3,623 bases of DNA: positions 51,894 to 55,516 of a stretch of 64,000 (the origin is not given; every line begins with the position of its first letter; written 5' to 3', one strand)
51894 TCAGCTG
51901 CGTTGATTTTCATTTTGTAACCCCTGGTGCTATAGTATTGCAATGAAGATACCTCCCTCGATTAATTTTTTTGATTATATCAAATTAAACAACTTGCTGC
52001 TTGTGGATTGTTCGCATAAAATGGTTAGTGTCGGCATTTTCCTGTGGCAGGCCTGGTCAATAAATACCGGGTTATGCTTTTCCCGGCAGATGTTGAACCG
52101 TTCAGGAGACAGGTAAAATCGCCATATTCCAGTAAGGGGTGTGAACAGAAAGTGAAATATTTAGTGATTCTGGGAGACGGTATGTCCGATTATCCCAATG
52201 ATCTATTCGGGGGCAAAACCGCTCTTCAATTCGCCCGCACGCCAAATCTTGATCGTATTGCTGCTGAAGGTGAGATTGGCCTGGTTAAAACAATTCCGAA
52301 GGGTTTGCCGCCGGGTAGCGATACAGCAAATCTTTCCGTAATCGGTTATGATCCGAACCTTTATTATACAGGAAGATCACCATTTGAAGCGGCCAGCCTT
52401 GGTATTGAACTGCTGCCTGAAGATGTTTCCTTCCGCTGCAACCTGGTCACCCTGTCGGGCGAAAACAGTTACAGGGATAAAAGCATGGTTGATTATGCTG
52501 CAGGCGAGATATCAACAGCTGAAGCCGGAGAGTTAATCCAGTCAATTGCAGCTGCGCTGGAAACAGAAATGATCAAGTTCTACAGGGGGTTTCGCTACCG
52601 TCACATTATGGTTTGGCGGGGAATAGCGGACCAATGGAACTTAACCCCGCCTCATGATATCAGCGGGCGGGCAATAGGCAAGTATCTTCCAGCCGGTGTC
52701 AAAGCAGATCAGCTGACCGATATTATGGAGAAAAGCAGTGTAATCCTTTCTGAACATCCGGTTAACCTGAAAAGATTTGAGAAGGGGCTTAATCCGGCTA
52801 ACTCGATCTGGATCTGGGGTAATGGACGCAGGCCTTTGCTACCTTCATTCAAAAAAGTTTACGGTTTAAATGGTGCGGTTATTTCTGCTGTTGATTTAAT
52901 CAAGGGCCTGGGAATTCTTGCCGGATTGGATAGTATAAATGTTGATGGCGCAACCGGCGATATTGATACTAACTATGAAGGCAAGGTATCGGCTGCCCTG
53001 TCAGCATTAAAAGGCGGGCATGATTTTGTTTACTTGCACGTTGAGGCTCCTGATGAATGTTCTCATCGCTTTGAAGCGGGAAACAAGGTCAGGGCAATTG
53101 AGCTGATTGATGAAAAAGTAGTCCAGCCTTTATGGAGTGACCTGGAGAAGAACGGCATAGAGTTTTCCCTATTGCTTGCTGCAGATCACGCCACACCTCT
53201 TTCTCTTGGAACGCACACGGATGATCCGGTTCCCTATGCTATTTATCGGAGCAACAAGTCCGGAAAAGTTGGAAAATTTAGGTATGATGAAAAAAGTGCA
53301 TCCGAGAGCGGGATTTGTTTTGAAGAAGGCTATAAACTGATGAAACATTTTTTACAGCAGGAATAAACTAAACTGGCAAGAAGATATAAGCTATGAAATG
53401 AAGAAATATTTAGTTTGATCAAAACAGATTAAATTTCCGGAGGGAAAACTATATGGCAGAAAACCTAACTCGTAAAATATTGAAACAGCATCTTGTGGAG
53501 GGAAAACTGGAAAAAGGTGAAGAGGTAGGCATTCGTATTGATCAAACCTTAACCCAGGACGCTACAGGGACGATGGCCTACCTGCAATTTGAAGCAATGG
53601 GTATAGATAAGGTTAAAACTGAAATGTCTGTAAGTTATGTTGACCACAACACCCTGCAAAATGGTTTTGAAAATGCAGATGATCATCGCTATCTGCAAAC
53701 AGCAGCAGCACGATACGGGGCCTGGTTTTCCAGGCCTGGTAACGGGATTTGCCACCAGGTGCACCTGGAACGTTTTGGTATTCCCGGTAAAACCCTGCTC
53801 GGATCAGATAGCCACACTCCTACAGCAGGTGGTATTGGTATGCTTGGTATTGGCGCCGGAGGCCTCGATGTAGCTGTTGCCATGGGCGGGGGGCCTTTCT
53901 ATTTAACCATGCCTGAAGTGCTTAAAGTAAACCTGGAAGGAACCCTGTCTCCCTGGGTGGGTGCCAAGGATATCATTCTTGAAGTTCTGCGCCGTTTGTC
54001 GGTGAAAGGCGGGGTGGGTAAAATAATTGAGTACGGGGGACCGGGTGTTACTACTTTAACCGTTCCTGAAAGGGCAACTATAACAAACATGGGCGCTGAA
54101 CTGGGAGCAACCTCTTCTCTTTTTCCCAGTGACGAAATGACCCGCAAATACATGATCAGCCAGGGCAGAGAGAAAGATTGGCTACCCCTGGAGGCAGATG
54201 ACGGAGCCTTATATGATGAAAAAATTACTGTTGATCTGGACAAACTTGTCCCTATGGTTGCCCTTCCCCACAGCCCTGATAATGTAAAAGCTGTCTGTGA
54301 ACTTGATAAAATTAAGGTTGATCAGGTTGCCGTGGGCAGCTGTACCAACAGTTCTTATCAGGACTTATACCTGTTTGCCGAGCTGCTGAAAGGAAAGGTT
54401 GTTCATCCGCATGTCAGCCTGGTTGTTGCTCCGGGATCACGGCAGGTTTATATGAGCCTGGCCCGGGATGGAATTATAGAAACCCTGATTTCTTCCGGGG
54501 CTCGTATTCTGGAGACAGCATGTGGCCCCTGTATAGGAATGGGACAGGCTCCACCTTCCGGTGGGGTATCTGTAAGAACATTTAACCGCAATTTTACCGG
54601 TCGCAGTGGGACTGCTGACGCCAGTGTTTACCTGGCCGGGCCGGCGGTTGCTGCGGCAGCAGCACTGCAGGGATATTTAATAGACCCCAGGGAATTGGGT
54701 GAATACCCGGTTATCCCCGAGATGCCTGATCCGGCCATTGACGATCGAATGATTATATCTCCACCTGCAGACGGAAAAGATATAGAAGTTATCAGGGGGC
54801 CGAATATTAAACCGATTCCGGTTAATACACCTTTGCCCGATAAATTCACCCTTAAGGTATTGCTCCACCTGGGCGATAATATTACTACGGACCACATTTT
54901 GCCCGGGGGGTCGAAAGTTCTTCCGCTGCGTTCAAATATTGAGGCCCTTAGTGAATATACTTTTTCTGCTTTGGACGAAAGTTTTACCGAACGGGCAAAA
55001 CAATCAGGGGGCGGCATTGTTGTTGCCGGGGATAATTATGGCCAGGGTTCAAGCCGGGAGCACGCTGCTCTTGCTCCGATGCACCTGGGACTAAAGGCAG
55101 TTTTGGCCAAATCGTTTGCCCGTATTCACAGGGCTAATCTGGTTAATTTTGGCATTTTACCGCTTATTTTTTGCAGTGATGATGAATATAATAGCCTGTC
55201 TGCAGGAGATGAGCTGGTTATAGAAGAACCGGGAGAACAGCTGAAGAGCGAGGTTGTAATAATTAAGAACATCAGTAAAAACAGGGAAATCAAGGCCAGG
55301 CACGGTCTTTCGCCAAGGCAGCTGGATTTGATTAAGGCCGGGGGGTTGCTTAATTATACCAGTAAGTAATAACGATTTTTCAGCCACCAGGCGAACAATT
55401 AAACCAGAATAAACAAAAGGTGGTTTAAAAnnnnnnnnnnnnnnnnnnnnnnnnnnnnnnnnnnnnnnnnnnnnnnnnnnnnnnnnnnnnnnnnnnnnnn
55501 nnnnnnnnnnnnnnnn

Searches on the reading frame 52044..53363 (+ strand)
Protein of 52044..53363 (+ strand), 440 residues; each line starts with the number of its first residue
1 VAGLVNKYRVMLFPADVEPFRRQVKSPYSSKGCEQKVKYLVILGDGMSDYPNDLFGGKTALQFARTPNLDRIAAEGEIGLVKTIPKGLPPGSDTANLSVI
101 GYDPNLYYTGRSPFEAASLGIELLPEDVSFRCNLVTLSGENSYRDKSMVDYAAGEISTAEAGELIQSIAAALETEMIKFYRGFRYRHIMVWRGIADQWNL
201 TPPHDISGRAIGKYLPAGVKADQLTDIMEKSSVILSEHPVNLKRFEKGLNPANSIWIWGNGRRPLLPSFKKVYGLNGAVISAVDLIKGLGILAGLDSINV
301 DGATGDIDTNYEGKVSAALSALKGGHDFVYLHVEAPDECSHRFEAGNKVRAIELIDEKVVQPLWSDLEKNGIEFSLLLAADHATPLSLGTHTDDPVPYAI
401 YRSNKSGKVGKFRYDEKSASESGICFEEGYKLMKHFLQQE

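Call 11: search_protein_families(library=ncbifam, proteins=[window:52044-53363:+], max_evalue=1e-20)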
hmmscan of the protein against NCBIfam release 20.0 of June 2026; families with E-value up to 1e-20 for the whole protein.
window:52044-53363:+ (440 aa): 6 families
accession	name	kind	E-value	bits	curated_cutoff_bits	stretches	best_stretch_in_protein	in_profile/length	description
NF003242.0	PRK04200.1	equivalog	1.4e-155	518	426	1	38-438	2-394/395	cofactor-independent phosphoglycerate mutase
TIGR02535.1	hyp_Hser_kinase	hypoth_equivalog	3.5e-152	506.8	446.3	1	38-438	2-397/397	proposed homoserine kinase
TIGR00306.2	apgM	subfamily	4.7e-152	506.6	320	1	38-437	1-403/403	2,3-bisphosphoglycerate-independent phosphoglycerate mutase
NF003104.0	PRK04024.1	equivalog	3.8e-88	296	489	1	36-435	2-399/412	2,3-bisphosphoglycerate-independent phosphoglycerate mutase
NF038358.1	phophono_PhpG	equivalog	2.8e-64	217.4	545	2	217-436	201-415/417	CMP-5'-phosphonoformate--3-phosphoglycerate phosphonoformyl transferase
NF003160.0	PRK04135.1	equivalog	2.4e-49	168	468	1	34-437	13-392/403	2,3-bisphosphoglycerate-independent phosphoglycerate mutase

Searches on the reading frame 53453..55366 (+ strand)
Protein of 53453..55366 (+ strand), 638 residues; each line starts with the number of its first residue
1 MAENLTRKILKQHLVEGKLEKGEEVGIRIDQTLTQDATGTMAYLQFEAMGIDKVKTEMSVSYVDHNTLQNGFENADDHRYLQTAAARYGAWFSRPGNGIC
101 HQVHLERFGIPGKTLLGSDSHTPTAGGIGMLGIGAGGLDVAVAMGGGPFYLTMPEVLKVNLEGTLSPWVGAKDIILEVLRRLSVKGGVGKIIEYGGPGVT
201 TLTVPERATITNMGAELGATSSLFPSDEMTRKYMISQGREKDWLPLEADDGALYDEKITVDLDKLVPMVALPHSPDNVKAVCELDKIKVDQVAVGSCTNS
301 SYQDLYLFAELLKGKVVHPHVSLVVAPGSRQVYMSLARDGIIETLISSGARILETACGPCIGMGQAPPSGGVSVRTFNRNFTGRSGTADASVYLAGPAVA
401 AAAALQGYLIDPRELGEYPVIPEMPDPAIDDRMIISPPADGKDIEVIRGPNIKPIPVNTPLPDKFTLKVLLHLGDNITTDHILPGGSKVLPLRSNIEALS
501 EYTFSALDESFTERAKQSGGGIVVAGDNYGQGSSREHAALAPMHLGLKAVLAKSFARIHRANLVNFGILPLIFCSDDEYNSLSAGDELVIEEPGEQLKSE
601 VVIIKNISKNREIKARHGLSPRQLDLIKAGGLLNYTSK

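Call 11: search_protein_families(library=ncbifam, proteins=[window:53453-55366:+], max_evalue=1e-20)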
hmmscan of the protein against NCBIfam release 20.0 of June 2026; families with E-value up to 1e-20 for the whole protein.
window:53453-55366:+ (638 aa): 23 families
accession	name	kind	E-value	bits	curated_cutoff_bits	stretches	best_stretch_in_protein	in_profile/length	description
NF005558.0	PRK07229.1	equivalog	6.3e-292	970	612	1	1-637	1-642/647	aconitate hydratase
TIGR01342.1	acon_putative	hypoth_equivalog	1e-276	919.4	719.15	1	5-637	2-646/655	putative aconitate hydratase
NF001614.1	PRK00402.1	subfamily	5.7e-116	387.6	385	1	4-413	2-415/415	aconitase/3-isopropylmalate dehydratase large subunit family protein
TIGR01340.1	aconitase_mito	equivalog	6.1e-115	385.2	825.35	2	24-408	51-471/745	aconitate hydratase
TIGR02086.1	IPMI_arch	subfamily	7.4e-112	374.1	410.15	1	4-414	2-411/411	3-isopropylmalate dehydratase/homoaconitate hydratase family large subunit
TIGR01343.1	hacA_fam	subfamily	3.5e-107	358.5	385.7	1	5-413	2-412/412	homoaconitate hydratase family protein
TIGR02083.1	LEU2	equivalog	7e-92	308.5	610.65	1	5-415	3-419/419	3-isopropylmalate dehydratase large subunit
NF008503.0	PRK11413.1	equivalog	7.4e-88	295.3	641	2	5-285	37-315/753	hydratase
NF040615.1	HacA_Meth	equivalog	5.1e-84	282.4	550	1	4-410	2-416/419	homoaconitase large subunit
NF006757.0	PRK09277.1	subfamily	1.2e-74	251.5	686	2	73-279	153-383/888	aconitate hydratase AcnA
NF009520.0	PRK12881.1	subfamily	1.6e-71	241.2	905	2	64-277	142-381/893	aconitate hydratase AcnA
NF009116.0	PRK12466.1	subfamily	2.8e-70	237.2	531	2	3-281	5-303/472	3-isopropylmalate dehydratase large subunit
NF004016.0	PRK05478.1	subfamily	2.7e-68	230.7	510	2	2-281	3-301/468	3-isopropylmalate dehydratase large subunit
TIGR00139.1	h_aconitase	equivalog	1.9e-67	228.2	529.9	1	3-571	2-633/709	homoaconitase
TIGR01341.1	aconitase_1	equivalog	2e-67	227.7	945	1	52-280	117-368/876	aconitate hydratase AcnA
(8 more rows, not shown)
